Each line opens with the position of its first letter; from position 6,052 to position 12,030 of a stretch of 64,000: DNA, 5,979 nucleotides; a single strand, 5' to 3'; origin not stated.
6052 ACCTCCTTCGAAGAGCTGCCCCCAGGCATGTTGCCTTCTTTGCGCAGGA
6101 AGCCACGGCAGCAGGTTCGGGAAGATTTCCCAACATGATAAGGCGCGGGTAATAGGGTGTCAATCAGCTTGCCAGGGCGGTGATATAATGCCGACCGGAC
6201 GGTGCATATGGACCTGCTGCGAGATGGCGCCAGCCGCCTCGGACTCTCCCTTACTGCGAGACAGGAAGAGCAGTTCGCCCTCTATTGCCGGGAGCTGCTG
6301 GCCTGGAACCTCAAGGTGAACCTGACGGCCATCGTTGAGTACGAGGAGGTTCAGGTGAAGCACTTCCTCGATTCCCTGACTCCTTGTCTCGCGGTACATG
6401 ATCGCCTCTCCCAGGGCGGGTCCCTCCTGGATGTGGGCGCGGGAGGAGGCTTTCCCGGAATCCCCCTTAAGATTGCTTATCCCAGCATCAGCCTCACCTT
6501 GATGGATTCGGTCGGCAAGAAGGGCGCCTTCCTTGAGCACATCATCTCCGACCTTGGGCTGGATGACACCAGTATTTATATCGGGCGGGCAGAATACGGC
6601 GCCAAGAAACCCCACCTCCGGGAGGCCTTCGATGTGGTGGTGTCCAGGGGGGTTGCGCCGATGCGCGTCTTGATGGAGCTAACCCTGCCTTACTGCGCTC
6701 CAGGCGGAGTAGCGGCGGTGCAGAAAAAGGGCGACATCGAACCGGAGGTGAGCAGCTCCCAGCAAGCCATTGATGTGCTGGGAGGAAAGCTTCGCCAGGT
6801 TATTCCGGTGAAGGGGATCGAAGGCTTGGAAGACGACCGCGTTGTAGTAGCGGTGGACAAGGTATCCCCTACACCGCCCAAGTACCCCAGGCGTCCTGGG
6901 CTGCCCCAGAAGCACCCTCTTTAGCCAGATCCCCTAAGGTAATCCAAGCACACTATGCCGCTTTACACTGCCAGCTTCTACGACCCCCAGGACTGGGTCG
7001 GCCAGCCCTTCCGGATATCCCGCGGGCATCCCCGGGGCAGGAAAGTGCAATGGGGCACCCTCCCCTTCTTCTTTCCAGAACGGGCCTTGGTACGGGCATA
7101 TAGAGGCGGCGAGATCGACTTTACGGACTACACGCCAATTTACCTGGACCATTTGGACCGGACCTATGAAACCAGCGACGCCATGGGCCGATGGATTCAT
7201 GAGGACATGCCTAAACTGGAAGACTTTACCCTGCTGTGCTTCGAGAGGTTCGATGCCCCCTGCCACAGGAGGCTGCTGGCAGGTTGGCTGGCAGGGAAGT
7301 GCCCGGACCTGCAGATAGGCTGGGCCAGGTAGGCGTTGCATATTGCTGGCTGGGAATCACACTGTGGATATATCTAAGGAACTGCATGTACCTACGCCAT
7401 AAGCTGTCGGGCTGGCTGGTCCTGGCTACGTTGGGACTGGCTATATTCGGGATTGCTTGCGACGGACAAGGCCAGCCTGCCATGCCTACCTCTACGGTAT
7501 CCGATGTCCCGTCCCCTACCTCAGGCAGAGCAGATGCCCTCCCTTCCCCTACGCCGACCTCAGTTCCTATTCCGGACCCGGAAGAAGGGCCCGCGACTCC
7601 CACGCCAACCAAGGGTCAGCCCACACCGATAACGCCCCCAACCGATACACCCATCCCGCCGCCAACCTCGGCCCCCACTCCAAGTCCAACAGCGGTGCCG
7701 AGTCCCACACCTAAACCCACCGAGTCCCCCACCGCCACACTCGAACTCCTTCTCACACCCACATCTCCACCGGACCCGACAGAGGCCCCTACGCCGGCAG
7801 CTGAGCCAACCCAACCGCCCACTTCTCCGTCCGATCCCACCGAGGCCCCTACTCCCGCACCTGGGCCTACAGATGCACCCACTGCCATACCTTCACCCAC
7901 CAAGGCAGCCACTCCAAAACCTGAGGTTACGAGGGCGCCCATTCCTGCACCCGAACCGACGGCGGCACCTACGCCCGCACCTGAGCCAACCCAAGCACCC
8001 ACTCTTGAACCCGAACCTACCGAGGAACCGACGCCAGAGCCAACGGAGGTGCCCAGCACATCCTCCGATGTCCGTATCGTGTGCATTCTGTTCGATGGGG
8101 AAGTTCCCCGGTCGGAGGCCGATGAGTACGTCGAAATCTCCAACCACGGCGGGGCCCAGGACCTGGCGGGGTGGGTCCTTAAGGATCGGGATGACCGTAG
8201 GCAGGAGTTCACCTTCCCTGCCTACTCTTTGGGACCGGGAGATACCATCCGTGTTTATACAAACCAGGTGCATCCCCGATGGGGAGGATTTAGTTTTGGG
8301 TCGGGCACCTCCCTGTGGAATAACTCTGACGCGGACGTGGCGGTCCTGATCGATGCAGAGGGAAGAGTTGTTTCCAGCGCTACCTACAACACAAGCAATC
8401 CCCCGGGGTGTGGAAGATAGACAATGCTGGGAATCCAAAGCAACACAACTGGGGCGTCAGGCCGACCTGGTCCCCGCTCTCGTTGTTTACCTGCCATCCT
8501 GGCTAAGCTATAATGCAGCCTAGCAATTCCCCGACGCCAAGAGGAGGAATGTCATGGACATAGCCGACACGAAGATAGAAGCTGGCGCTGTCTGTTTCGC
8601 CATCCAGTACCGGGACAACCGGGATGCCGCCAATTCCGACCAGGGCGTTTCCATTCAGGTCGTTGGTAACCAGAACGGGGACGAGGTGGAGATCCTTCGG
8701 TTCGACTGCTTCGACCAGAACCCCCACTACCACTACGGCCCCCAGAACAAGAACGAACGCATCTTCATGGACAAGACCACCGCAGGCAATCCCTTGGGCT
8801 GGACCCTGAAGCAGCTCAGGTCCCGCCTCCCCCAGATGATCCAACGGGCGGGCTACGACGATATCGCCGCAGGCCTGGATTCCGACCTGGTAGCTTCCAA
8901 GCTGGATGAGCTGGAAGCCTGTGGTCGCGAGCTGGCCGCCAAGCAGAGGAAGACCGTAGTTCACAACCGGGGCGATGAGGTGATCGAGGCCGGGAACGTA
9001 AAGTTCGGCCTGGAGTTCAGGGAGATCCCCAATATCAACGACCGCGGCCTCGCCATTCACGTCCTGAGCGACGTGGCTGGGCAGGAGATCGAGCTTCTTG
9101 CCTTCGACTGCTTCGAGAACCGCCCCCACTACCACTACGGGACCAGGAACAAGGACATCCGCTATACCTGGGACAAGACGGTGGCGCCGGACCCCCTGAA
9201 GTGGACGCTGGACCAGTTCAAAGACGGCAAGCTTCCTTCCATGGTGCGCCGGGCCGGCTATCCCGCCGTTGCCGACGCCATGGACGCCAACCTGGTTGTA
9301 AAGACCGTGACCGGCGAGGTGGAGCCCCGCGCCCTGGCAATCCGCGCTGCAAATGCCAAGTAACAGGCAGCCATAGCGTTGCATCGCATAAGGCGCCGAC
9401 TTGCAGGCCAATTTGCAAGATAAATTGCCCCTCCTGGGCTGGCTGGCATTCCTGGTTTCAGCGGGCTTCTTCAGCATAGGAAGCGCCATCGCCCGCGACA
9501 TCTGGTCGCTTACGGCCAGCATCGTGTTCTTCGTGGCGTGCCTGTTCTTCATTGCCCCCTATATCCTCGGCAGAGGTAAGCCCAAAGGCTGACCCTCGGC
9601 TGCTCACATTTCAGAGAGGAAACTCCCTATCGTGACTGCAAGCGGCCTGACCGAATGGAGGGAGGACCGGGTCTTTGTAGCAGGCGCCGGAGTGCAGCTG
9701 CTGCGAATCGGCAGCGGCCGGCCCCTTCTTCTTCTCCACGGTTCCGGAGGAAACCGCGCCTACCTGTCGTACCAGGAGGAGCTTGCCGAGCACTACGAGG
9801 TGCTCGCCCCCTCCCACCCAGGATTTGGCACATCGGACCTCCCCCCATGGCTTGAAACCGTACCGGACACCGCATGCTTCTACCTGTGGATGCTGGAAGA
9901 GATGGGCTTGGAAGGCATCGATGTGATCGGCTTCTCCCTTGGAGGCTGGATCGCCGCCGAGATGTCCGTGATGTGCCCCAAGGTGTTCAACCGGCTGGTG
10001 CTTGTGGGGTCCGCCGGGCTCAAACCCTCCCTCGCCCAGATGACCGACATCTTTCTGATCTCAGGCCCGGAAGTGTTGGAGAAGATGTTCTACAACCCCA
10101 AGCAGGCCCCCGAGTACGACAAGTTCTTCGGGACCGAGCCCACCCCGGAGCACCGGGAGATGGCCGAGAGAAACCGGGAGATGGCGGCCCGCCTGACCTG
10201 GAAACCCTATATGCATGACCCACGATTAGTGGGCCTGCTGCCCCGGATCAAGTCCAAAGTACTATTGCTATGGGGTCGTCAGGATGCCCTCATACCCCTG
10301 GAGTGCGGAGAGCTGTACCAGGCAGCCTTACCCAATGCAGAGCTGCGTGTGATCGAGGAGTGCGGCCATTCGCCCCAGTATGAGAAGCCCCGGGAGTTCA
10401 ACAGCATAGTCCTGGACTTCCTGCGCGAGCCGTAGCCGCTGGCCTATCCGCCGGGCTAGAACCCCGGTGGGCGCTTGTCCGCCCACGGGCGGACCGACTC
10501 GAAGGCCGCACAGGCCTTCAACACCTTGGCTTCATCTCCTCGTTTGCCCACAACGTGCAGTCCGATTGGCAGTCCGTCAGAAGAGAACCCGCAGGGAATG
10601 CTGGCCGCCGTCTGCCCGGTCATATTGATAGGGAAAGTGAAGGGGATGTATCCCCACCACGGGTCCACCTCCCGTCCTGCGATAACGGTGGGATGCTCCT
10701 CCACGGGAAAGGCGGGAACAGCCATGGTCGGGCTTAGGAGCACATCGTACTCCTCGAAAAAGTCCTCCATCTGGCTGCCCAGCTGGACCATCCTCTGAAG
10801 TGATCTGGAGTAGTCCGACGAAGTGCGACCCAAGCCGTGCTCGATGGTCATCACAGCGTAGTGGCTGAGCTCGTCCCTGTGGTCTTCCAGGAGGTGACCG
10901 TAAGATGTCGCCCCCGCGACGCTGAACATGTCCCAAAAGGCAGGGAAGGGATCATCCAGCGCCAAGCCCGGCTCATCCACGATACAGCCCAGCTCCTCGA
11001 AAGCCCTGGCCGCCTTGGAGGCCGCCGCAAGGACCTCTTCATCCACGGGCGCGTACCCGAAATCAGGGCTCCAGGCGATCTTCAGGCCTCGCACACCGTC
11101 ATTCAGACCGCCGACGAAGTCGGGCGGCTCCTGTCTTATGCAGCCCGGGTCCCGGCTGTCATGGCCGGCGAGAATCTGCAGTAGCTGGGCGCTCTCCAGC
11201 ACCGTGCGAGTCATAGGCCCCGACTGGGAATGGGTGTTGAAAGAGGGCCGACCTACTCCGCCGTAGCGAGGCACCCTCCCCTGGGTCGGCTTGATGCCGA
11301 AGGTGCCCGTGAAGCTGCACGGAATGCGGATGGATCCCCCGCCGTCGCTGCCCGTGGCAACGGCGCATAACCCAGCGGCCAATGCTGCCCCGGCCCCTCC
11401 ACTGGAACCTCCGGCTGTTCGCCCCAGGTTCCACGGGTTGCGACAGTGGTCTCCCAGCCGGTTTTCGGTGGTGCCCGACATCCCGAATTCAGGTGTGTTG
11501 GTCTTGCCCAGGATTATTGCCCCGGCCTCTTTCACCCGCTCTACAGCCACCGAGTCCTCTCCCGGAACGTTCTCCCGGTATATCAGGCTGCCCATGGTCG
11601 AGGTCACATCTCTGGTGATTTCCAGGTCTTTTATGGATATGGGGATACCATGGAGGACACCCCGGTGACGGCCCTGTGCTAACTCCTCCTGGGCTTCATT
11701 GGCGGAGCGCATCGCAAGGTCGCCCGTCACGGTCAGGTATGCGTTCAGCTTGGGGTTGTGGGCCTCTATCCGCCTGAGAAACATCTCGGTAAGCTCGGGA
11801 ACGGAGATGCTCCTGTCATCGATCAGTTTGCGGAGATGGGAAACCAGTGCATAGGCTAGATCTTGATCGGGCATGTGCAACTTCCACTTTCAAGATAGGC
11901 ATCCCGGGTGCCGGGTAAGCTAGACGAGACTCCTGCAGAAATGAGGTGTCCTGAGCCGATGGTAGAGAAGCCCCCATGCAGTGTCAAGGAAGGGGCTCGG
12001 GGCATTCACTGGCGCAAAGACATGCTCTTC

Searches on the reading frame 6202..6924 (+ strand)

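Call 36: search_protein_families(library=pfam, proteins=[window:6202-6924:+], max_evalue=0.00001)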
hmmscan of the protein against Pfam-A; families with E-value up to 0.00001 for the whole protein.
window:6202-6924:+ (240 aa): 1 family
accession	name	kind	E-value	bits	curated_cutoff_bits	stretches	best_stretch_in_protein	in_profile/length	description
PF02527.21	GidB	-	3.6e-38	131.2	27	1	21-200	1-173/184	rRNA small subunit methyltransferase G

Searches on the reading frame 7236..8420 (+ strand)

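Call 36: search_protein_families(library=pfam, proteins=[window:7236-8420:+], max_evalue=0.00001)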
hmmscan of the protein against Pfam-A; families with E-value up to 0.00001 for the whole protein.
window:7236-8420:+ (394 aa): 1 family
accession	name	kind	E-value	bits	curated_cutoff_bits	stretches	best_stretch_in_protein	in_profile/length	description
PF00932.25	LTD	-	4.1e-15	56.5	34.3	1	274-385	3-108/109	Lamin Tail Domain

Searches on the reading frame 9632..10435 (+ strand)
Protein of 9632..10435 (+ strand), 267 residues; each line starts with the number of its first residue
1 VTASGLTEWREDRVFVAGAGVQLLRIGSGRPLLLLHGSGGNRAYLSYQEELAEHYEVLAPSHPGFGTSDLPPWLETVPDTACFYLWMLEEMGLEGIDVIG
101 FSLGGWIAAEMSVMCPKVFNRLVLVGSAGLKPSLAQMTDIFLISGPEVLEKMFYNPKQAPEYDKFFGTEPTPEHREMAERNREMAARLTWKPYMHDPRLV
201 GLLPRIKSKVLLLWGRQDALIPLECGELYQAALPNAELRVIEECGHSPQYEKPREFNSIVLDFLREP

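Call 36: search_protein_families(library=pfam, proteins=[window:9632-10435:+], max_evalue=0.00001)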
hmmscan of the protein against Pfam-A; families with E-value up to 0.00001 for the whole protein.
window:9632-10435:+ (267 aa): 3 families
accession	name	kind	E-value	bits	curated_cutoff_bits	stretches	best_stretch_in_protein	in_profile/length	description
PF00561.26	Abhydrolase_1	-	9.6e-26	91.4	25.8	2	31-156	2-131/245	alpha/beta hydrolase fold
PF12697.13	Abhydrolase_6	-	3.5e-23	83.8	26.3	1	32-257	1-215/217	Alpha/beta hydrolase family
PF12146.15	Hydrolase_4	-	3.9e-09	36.6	27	1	43-252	19-238/239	Serine aminopeptidase, S33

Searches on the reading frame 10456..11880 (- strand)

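Call 36: search_protein_families(library=pfam, proteins=[window:10456-11880:-], max_evalue=0.00001)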
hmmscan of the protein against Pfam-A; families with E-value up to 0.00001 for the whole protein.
window:10456-11880:- (474 aa): 1 family
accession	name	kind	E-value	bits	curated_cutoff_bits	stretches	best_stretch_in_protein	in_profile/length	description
PF01425.27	Amidase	-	2.7e-111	373.2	27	1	29-454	1-445/445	Amidase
